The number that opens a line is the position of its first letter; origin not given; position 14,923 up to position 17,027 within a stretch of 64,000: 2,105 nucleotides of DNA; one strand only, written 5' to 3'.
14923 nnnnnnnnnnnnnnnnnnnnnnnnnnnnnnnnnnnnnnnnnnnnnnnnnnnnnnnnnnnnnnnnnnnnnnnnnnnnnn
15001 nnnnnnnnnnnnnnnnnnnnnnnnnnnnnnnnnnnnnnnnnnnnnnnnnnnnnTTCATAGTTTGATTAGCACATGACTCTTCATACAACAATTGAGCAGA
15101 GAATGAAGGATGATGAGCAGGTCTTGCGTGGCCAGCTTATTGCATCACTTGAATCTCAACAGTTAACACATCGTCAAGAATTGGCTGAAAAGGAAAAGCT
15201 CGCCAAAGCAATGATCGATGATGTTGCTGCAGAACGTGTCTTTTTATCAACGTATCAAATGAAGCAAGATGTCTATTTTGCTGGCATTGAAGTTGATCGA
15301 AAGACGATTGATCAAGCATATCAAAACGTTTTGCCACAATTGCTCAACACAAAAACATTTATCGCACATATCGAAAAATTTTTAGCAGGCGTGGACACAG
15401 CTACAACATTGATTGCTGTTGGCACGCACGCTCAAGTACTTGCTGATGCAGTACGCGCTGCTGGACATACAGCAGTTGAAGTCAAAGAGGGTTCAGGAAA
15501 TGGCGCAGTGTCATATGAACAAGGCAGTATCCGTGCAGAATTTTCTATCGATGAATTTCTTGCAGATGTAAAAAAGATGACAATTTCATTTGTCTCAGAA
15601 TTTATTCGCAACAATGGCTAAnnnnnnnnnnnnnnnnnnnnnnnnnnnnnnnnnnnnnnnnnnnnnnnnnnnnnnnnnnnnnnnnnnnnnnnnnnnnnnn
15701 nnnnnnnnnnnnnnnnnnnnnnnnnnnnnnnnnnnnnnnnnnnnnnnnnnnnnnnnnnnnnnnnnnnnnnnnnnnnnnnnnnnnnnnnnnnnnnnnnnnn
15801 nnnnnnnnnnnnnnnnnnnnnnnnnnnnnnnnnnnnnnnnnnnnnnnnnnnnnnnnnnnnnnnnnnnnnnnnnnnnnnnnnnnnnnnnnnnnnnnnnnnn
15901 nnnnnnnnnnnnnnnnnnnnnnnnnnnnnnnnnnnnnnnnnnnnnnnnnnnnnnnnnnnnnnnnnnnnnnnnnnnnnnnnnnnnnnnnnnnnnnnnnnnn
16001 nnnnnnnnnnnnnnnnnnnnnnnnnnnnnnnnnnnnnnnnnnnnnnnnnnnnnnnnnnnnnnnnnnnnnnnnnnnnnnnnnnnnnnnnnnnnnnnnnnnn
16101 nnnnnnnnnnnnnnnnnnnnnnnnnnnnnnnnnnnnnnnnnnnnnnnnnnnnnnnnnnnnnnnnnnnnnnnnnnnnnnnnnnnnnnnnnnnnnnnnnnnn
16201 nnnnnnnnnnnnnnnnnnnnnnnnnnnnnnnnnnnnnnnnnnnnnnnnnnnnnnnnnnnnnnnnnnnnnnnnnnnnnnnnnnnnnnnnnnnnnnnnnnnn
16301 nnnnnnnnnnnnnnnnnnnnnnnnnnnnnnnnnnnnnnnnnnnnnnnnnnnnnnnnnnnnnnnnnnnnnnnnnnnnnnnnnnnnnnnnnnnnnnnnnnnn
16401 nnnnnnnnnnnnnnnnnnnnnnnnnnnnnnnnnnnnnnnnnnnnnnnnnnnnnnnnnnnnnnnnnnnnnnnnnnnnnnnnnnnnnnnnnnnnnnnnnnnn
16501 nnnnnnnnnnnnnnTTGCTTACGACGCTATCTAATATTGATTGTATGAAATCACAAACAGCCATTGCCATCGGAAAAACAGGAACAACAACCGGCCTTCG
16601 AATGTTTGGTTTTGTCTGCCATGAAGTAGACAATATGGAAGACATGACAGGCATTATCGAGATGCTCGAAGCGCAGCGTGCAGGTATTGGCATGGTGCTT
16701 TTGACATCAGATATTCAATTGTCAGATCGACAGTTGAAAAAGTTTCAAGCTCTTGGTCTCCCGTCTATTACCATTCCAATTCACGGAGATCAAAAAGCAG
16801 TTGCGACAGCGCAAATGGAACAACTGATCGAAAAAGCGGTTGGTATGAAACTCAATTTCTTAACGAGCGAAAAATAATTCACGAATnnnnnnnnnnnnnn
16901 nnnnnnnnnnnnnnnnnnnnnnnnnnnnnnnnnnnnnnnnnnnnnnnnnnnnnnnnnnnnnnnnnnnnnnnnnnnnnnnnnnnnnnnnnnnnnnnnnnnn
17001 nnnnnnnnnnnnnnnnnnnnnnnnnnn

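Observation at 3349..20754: A clustered Na+/K+ homeostasis module: three TrkH/KtrB paralogs, an NhaD-type permease and a Na+ V-ATPase. It recalls the E. hirae ntp operon with its ntpJ.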

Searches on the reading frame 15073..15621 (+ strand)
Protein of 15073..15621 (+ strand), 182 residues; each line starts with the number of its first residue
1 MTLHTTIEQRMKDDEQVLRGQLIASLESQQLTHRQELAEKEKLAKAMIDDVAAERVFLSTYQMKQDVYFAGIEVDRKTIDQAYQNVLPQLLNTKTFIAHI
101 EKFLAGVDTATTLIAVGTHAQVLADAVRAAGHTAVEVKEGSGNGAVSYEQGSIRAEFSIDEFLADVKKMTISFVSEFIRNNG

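Call 3: search_protein_families(library=pfam, proteins=[window:15073-15621:+])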
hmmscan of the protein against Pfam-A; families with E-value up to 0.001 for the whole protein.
window:15073-15621:+ (182 aa): 0 families

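Call 8: search_protein_families(library=ncbifam, proteins=[window:15073-15621:+], max_evalue=0.01)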
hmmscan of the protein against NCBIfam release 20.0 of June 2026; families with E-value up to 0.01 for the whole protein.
window:15073-15621:+ (182 aa): 0 families

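Call 43: search_solved_structures(query=window:15073-15618:+, max_evalue=10)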
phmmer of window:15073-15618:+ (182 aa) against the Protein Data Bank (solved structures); distinct sequences matched with E-value up to 10: 4.
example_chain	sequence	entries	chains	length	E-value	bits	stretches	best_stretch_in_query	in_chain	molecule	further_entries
2cpq_A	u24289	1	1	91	0.42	13.8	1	101-151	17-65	Fragile X mental retardation syndrome related protein 1, isoform b'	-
5app_A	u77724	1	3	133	0.49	13.6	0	38-104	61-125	General control protein GCN4,GENERAL CONTROL PROTEIN GCN4, OUTER MEMBRANE PROTEIN 100,Gene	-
2qnd_A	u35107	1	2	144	0.72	13.1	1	113-182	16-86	FMR1 protein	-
3mdq_A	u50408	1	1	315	0.79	13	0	107-146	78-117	Exopolyphosphatase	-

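Call 51: search_protein_representatives(protein=window:15073-15618:+)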
Query: 182 residues. Proteins with E-value up to 0.001 (for the whole library): 13; up to 1e-10: 6; up to 1e-30: 2. The best 13 are listed.
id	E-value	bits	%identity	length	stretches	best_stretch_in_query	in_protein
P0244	2.8e-49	183.4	51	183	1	1-182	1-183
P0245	1.9e-35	138.5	40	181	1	1-180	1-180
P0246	3.7e-21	92.0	31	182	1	1-181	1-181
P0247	1.9e-15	73.5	31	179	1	7-172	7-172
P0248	6.8e-13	65.2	27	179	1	2-174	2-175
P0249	4.1e-11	59.4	30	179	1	5-174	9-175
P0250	5.7e-09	52.4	24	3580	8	70-115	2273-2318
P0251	2.3e-08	50.5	25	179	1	1-174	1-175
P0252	2.5e-08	50.4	27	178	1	1-174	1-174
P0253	1.7e-07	47.6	24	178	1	1-174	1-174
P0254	7.6e-06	42.3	18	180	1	2-175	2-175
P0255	1.3e-04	38.3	20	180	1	1-177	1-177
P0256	7.9e-04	35.7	21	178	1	29-174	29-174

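Call 54: search_protein_families(library=pfam, alignment_id=A1, max_evalue=1)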
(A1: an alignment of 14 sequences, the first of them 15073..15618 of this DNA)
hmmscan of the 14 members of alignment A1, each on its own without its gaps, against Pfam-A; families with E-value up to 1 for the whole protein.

A. member 1, window:15073-15618:+ (182 aa): 0 families

B. families by the number of members that match (of 14 scanned): 44 families (the first 25 are shown)
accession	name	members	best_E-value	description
PF01297.22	ZnuA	2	0.00067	Zinc-uptake complex component A periplasmic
PF04778.17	LMP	2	0.03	LMP repeated region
PF20882.2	Sos7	2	0.042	Kinetochore protein Sos7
PF01442.23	Apolipoprotein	2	0.18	Apolipoprotein A1/A4/E domain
PF19963.4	VMAP-M1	2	0.37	vWA-MoxR associated protein middle region (VMAP-M) 1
PF03645.18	Tctex-1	1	0.0035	Tctex-1 family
PF17719.6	DUF5564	1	0.0039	Family of unknown function (DUF5564)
PF23984.1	DUF7307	1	0.0049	Pam3 gp33-like protein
PF19027.5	DUF5752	1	0.009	Family of unknown function (DUF5752)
PF10023.15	Aminopep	1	0.013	Putative aminopeptidase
PF05597.16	Phasin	1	0.014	Poly(hydroxyalcanoate) granule associated protein (phasin)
PF06067.16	DUF932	1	0.018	Domain of unknown function (DUF932)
PF05881.18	CNPase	1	0.019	2',3'-cyclic nucleotide 3'-phosphodiesterase (CNP or CNPase)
PF02582.19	DUF155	1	0.024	RMND1/Sif2-Sif3/Mrx10, DUF155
PF03100.22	CcmE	1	0.033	CcmE domain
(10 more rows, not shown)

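Call 55: search_solved_structures(query=A1, max_evalue=10)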
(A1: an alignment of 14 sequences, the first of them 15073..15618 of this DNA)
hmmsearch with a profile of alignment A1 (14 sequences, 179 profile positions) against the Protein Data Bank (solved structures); distinct sequences matched with E-value up to 10: 7.
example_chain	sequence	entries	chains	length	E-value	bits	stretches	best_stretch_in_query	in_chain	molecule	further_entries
1u9y_A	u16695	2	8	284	0.65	13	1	63-105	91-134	Ribose-phosphate pyrophosphokinase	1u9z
5tnc_A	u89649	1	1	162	0.74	12.8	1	102-165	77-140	TROPONIN-C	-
4tnc_A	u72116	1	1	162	0.75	12.8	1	102-165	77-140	TROPONIN C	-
4bwc_A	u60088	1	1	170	0.79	12.7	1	69-112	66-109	PHOSPHOLIPASE B-LIKE 1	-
6yop_A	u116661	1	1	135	0.92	12.5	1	47-93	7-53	Sorting and assembly machinery component 50 homolog,Gamma-aminobutyric acid receptor-assoc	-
1jc2_A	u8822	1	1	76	1.1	12.3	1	116-165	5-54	TROPONIN C, SKELETAL MUSCLE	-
2lem_A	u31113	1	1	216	1.9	11.5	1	5-39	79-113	Apolipoprotein A-I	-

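Call 62: predict_structure(alignment_id=A2)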
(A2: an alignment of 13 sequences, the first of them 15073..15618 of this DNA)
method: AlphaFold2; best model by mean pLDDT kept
length: 182 residues; sequences in the alignment: 13
mean_pLDDT: 85.2   pTM: 0.50
mean pLDDT of the five models: 85.2, 83.1, 80.4, 70.9, 67.8
residues with pLDDT >= 90: 54; 70-90: 118; 50-70: 10; < 50: 0
segments of 3 or more residues with pLDDT < 50: none
pLDDT, mean of each block of 10 residues (from residue 1): 85 94 94 93 90 84 79 79 82 84 85 89 89 88 87 87 82 69 53
secondary structure, 60 per line:
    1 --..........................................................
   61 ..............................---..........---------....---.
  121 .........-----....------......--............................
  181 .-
elements in order: H3-90 H94-103 E113-116 H120-129 E135-138 E145-150 E153-158 H159-181

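Call 66: fold_search(model_id=the predicted structure, library=pdb)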
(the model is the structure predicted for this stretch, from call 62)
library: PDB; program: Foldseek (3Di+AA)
matches with E <= 10: 314; with E <= 0.001: 0
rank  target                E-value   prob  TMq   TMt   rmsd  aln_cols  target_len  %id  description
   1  1arz_C                6.0e-03  0.99  0.26  0.18   6.4        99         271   13  ESCHERICHIA COLI DIHYDRODIPICOLINATE REDUCTASE IN COMPLEX WITH NADH AND 2,6 PYRIDINE DICARBOXYLATE (released 1998-10-14)
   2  7vai_J                7.3e-03  0.98  0.38  0.47   5.6       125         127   17  V1EG of V/A-ATPase from Thermus thermophilus, state1-1 (released 2022-07-13)
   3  7une_b                8.3e-03  1.00  0.49  0.49   6.0       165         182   13  The V1 region of bovine V-ATPase in complex with human mEAK7 (focused refinement) (released 2022-06-15)
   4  5bw9_M                9.5e-03  0.99  0.45  0.42   7.1       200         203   14  Crystal Structure of Yeast V1-ATPase in the Autoinhibited Form (released 2016-06-08)
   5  5bw9_k                1.1e-02  0.98  0.41  0.43   6.1       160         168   13  Crystal Structure of Yeast V1-ATPase in the Autoinhibited Form (released 2016-06-08)
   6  4ywj_A                1.2e-02  1.00  0.27  0.19   4.0        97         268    8  Crystal structure of 4-hydroxy-tetrahydrodipicolinate reductase (HTPA reductase) from Pseudomonas aeruginosa (released 2015-04-01)
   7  1dru                  1.2e-02  0.99  0.27  0.19   6.3        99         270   13  ESCHERICHIA COLI DHPR/NADH COMPLEX (released 1997-01-27)
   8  6td9_A                1.3e-02  1.00  0.27  0.21   2.5        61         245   21  X-ray structure of mature PA1624 from Pseudomonas aeruginosa PAO1 (released 2019-12-04)
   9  9cfc_I                1.3e-02  0.99  0.52  0.45   7.1       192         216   14  Cryo-EM structure of human kidney V-ATPase state 2 (released 2025-08-06)
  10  5bw9_K                1.5e-02  0.98  0.43  0.44   6.0       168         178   13  Crystal Structure of Yeast V1-ATPase in the Autoinhibited Form (released 2016-06-08)
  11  8d57_A                1.6e-02  0.99  0.27  0.19   6.3        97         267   12  Crystal Structure of dihydrodipicolinate reductase from Acinetobacter baumannii (released 2022-06-22)
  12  5bw9_m                1.6e-02  0.85  0.32  0.32  14.2       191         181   13  Crystal Structure of Yeast V1-ATPase in the Autoinhibited Form (released 2016-06-08)
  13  1arz_B                1.9e-02  0.98  0.26  0.19   6.4        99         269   13  ESCHERICHIA COLI DIHYDRODIPICOLINATE REDUCTASE IN COMPLEX WITH NADH AND 2,6 PYRIDINE DICARBOXYLATE (released 1998-10-14)
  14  6td9_B                2.1e-02  0.99  0.27  0.20   2.5        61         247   21  X-ray structure of mature PA1624 from Pseudomonas aeruginosa PAO1 (released 2019-12-04)
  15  5bw9_I                2.3e-02  0.98  0.45  0.40   7.3       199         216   10  Crystal Structure of Yeast V1-ATPase in the Autoinhibited Form (released 2016-06-08)
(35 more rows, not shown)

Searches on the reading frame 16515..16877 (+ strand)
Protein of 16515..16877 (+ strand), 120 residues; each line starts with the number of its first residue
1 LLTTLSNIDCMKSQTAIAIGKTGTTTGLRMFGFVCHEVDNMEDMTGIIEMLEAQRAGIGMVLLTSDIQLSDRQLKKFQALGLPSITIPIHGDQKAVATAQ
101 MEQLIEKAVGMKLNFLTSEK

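Call 4: search_protein_families(library=pfam, proteins=[window:16515-16877:+])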
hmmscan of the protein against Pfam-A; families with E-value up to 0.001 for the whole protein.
window:16515-16877:+ (120 aa): 0 families

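Call 8: search_protein_families(library=ncbifam, proteins=[window:16515-16877:+], max_evalue=0.01)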
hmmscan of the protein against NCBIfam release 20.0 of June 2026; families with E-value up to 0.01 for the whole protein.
window:16515-16877:+ (120 aa): 2 families
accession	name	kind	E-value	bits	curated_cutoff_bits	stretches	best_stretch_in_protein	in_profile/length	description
NF002384.0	PRK01395.1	equivalog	2e-05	24.7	114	1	19-112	9-102/104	V-type ATP synthase subunit F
NF003047.0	PRK03957.1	equivalog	0.00069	20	101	1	19-113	6-98/100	V-type ATP synthase subunit F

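Call 44: search_solved_structures(query=window:16545-16874:+, max_evalue=1)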
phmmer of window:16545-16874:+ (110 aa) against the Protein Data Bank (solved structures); distinct sequences matched with E-value up to 1: 5.
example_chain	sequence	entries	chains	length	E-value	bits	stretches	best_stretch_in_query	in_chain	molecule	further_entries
3aon_B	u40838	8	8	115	0.062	17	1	9-103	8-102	V-type sodium ATPase subunit G | V-type sodium ATPase subunit NtpG (F)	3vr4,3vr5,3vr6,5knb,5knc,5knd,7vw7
3l8e_A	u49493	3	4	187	0.13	16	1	3-59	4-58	D,D-heptose 1,7-bisphosphate phosphatase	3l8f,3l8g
2gmw_A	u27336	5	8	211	0.17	15.6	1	3-59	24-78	D,D-heptose 1,7-bisphosphate phosphatase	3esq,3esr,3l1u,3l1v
1iow_A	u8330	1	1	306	0.85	13.4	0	57-94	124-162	D-ALA:D-ALA LIGASE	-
1iov_A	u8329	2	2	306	0.85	13.4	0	57-94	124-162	D-ALA:D-ALA LIGASE | D-ALANINE--D-ALANINE LIGASE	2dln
